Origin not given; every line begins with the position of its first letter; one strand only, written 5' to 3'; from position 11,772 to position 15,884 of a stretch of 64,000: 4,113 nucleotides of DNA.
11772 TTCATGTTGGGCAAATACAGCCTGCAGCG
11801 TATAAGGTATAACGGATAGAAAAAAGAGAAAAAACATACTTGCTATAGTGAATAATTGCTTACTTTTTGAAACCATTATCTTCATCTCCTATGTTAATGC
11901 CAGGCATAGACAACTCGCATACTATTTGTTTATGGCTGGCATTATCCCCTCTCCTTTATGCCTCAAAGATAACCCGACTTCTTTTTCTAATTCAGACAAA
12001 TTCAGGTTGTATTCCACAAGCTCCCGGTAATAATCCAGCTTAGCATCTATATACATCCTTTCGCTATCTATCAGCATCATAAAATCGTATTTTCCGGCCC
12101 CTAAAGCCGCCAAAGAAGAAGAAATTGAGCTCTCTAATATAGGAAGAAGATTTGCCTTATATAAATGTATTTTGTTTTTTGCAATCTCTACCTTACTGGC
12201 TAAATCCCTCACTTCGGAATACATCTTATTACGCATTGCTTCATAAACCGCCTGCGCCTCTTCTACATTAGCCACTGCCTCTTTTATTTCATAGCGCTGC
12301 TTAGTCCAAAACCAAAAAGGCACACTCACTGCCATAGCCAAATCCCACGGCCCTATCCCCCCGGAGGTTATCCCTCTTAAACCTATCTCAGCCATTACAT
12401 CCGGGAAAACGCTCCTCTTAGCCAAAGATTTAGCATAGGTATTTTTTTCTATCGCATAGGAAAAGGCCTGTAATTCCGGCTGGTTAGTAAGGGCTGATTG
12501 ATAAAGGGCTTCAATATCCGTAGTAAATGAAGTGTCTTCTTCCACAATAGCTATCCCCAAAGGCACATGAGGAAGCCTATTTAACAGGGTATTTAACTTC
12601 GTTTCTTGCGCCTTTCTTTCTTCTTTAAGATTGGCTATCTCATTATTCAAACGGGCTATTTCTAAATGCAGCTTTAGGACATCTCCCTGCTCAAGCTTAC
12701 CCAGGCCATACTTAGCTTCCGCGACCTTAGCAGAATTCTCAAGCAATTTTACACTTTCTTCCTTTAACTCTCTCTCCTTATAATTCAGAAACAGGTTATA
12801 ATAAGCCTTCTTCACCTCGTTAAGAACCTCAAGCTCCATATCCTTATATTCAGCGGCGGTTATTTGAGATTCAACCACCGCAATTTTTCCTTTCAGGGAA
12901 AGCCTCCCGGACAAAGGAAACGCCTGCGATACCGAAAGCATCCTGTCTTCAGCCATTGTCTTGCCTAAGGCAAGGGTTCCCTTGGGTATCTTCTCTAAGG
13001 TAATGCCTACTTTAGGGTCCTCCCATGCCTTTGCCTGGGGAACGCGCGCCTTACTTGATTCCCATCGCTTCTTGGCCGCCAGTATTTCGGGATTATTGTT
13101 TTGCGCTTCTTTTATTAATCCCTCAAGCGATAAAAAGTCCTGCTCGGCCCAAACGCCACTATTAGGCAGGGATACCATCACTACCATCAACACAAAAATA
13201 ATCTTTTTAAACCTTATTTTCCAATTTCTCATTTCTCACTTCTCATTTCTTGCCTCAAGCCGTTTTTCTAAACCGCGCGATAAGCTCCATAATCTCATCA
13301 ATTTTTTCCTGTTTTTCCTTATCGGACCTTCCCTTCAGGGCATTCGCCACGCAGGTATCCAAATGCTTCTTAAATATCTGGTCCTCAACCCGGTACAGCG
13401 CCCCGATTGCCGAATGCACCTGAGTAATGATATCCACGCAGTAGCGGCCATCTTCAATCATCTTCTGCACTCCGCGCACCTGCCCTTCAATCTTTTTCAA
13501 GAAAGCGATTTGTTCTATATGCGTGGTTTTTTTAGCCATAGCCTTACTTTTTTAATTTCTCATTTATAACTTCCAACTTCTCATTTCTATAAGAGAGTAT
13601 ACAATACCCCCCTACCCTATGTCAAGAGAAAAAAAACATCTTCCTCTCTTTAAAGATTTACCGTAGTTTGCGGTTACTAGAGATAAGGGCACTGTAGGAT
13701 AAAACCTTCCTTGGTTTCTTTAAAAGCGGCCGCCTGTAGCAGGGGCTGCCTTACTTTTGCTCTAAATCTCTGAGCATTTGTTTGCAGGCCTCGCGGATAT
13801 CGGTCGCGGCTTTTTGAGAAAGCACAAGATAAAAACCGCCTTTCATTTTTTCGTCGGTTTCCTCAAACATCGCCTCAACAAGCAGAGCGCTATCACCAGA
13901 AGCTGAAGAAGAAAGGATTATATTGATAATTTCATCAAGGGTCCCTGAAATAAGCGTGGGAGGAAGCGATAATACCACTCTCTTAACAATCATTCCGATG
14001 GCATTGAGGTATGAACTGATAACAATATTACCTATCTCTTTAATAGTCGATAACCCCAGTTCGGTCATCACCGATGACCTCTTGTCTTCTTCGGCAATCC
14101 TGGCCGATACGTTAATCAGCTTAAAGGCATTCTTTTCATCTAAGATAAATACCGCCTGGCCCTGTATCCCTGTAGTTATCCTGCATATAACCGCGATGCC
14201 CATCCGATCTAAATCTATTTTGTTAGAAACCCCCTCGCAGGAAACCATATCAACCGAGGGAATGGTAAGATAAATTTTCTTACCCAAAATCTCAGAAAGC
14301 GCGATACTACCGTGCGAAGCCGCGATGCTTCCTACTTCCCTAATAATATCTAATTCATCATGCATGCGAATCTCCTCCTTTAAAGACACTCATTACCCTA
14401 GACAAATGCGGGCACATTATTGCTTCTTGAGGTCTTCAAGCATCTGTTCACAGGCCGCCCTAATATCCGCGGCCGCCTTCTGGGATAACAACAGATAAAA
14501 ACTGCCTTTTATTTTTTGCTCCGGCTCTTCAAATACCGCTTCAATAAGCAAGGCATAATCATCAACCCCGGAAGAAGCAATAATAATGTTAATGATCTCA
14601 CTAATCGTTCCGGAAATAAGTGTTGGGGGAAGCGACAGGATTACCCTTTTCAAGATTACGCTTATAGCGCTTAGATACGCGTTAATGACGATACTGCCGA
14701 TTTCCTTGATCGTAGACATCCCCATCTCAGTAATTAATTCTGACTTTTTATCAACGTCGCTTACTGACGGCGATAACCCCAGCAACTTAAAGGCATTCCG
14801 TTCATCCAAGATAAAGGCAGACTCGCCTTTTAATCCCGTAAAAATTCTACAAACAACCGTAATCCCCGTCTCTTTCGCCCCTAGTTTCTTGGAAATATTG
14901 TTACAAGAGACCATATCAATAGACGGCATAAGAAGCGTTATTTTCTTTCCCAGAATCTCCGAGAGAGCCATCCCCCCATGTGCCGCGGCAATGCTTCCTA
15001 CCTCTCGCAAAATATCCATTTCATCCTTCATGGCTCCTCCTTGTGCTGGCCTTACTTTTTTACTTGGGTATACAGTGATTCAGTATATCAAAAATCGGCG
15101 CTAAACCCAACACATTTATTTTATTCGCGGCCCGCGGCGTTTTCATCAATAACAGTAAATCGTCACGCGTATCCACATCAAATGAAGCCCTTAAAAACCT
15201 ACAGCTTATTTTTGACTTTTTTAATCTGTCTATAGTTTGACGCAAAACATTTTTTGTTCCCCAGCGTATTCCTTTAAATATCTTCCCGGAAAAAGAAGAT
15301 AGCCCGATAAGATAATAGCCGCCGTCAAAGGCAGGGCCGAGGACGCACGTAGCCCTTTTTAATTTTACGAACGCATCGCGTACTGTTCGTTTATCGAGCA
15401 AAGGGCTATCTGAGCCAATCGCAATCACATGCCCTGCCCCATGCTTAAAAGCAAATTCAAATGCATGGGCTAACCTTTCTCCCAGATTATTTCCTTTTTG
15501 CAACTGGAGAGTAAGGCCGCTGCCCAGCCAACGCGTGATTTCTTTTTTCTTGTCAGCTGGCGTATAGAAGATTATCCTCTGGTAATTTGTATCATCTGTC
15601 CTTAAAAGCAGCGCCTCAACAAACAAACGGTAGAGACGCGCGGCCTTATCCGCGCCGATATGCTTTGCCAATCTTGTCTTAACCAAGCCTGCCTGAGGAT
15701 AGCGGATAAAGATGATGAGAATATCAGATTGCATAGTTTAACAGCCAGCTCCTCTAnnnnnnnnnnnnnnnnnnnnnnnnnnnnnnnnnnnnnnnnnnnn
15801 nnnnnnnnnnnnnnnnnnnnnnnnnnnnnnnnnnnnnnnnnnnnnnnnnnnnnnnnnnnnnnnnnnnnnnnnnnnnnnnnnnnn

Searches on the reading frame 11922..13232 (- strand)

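Call 44: search_protein_families(library=pfam, proteins=[window:11922-13232:-], max_evalue=0.00001)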
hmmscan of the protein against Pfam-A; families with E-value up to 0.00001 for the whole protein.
window:11922-13232:- (436 aa): 1 family
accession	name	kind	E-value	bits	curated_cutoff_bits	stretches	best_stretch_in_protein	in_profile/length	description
PF02321.23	OEP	-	4.2e-44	151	22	2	36-218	1-187/187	Outer membrane efflux protein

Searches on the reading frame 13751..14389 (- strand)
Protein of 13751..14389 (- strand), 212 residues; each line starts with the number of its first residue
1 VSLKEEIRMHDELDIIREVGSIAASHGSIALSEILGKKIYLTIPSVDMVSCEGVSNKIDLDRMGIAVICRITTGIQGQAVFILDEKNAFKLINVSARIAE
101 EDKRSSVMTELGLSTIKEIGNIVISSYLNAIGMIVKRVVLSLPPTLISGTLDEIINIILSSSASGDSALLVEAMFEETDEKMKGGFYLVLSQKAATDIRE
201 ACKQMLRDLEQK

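Call 44: search_protein_families(library=pfam, proteins=[window:13751-14389:-], max_evalue=0.00001)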
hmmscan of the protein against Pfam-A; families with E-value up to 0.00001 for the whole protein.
window:13751-14389:- (212 aa): 1 family
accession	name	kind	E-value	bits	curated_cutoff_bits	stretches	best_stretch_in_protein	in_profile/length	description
PF04509.17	CheC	-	2.2e-10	40.7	22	0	112-147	2-37/38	CheC-like family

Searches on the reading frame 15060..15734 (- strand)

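Call 44: search_protein_families(library=pfam, proteins=[window:15060-15734:-], max_evalue=0.00001)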
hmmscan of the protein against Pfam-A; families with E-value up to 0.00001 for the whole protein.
window:15060-15734:- (224 aa): 1 family
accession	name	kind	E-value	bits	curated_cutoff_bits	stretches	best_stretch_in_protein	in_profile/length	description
PF09837.15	DUF2064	-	6.1e-34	116.9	25.8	1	47-160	7-120/120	Uncharacterized protein conserved in bacteria (DUF2064)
